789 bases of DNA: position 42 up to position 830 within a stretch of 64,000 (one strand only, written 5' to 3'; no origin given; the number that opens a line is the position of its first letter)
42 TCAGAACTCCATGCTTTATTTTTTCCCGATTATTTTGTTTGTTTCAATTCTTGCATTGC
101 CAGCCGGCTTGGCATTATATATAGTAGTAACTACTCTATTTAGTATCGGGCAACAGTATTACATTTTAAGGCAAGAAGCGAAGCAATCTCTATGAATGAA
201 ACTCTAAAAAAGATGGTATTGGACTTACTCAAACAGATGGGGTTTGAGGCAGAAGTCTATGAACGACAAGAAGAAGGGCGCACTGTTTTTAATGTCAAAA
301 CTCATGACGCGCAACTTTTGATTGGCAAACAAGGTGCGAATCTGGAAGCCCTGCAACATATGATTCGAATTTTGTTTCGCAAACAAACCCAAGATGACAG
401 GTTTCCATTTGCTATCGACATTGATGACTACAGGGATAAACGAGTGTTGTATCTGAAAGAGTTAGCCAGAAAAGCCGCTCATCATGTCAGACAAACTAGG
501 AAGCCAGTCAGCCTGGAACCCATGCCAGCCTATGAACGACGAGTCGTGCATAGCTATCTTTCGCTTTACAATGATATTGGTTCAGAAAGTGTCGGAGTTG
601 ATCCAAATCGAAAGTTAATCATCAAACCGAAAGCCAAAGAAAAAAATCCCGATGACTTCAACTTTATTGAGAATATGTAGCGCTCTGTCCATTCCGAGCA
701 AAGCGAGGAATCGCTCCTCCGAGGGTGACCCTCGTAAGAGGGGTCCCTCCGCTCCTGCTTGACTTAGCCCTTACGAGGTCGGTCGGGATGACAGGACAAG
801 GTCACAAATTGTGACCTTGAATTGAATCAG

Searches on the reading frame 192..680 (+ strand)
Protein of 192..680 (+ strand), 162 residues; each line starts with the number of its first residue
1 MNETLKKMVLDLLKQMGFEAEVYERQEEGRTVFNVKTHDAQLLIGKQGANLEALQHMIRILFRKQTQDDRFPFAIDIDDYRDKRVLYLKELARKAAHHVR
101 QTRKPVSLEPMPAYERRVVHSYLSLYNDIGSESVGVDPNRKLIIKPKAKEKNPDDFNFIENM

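Call 31: find_encoding_contigs(protein=window:192-680:+, flank=10000, max_places=2)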
Protein window:192-680:+ (162 aa): 24 contigs read that carry it; 2 places shown.
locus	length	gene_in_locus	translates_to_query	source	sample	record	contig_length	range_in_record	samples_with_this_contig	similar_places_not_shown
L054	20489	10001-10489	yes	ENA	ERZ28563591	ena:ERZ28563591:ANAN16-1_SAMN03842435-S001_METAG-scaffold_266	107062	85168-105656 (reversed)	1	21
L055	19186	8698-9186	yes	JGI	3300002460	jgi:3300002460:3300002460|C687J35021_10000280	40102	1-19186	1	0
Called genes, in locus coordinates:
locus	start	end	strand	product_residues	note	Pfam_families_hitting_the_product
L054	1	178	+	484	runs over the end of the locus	-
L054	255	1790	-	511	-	-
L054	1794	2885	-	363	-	-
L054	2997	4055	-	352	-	PF02463:SMC_N, PF13175:AAA_15, PF13476:AAA_23 (weak), PF13514:AAA_27 (weak), PF13304:AAA_21 (faint)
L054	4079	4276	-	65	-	-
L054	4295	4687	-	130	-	-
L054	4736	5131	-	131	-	-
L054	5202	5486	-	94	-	-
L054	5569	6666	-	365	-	PF00712:DNA_pol3_beta, PF02767:DNA_pol3_beta_2, PF02768:DNA_pol3_beta_3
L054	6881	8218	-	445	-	PF11638:DnaA_N, PF01695:IstB_IS21, PF00308:Bac_DnaA, PF00004:AAA (weak), PF08299:Bac_DnaA_C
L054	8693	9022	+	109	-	PF00825:Ribonuclease_P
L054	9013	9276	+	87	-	PF01809:YidD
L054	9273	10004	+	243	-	PF02096:60KD_IMP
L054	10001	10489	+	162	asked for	PF13083:KH_KhpA-B (weak), PF01424:R3H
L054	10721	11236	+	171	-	PF10543:ORF6N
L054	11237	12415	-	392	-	PF04932:Wzy_C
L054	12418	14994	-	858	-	PF00912:Transgly, PF00905:Transpeptidase, PF17957:Big_7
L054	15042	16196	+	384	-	PF00579:tRNA-synt_1b, PF22421:SYY_C-terminal (weak), PF01479:S4 (weak)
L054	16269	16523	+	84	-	-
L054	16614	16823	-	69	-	PF04024:PspC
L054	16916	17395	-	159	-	PF02075:RuvC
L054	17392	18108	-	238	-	PF20772:TACO1_YebC_N, PF01709:Transcrip_reg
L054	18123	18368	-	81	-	-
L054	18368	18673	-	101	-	PF04014:MazE_antitoxin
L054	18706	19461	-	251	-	PF01978:TrmB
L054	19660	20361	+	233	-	-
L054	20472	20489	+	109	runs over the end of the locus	PF00391:PEP-utilizers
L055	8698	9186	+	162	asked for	PF13083:KH_KhpA-B (weak), PF01424:R3H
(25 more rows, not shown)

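Call 32: search_protein_families(library=pfam, proteins=[L054:255-1790:-, L054:1794-2885:-, L054:4079-4276:-, L054:4295-4687:-, L054:4736-5131:-, L054:5202-5486:-, L054:2997-4055:-], max_evalue=0.1)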
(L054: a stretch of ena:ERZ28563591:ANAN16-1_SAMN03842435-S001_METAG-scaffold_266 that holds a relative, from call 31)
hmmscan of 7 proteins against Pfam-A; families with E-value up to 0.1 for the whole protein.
L054:255-1790:- (511 aa): 0 families

L054:1794-2885:- (363 aa): 1 family
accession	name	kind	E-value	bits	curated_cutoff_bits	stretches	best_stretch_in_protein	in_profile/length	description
PF01279.22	Parathyroid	-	0.092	13.9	22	0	6-43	14-51/107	Parathyroid hormone family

L054:4079-4276:- (65 aa): 1 family
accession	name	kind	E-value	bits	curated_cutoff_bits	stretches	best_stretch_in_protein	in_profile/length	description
PF19887.4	DUF6360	-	0.07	13.8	23.8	1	28-64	55-91/91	Family of unknown function (DUF6360)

L054:4295-4687:- (130 aa): 2 families
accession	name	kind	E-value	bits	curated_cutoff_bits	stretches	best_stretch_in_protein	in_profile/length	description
PF03013.19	Pyr_excise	-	0.00097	19.9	23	1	70-125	9-69/81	Pyrimidine dimer DNA glycosylase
PF17031.10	DUF5101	-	0.02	15.4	27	0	62-80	43-61/99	Domain of unknown function (DUF5101)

L054:4736-5131:- (131 aa): 0 families

L054:5202-5486:- (94 aa): 1 family
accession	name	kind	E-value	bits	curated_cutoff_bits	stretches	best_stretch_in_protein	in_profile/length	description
PF20134.4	DUF6524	-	0.049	13.8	27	1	11-80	41-106/131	Family of unknown function (DUF6524)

L054:2997-4055:- (352 aa): 10 families
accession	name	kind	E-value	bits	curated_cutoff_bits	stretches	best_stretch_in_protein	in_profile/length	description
PF02463.25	SMC_N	-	5.3e-17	62.4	40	1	3-347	2-215/220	RecF/RecN/SMC N terminal domain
PF13175.12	AAA_15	-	7.7e-13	49.2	32.1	1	1-161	1-92/374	AAA ATPase domain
PF13476.12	AAA_23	-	1.1e-07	33.2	27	1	5-219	1-166/201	AAA domain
PF13304.12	AAA_21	-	3.6e-07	31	27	1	26-319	2-283/304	AAA domain, putative AbiEii toxin, Type IV TA system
PF13514.12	AAA_27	-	7e-06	26.2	22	1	1-44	1-47/206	AAA domain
PF08880.16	QLQ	-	0.015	15.4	23.8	1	274-287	9-22/35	QLQ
PF13558.12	SbcC_Walker_B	-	0.026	15.2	27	0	293-320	62-89/90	SbcC/RAD50-like, Walker B motif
PF12138.14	Spherulin4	-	0.05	13.6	30.2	0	130-194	101-166/239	Spherulation-specific family 4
PF13555.12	AAA_29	-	0.051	13.8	27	0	3-43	1-42/61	P-loop containing region of AAA domain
PF04030.19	ALO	-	0.096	12.8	23.1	0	132-201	120-177/258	D-arabinono-1,4-lactone oxidase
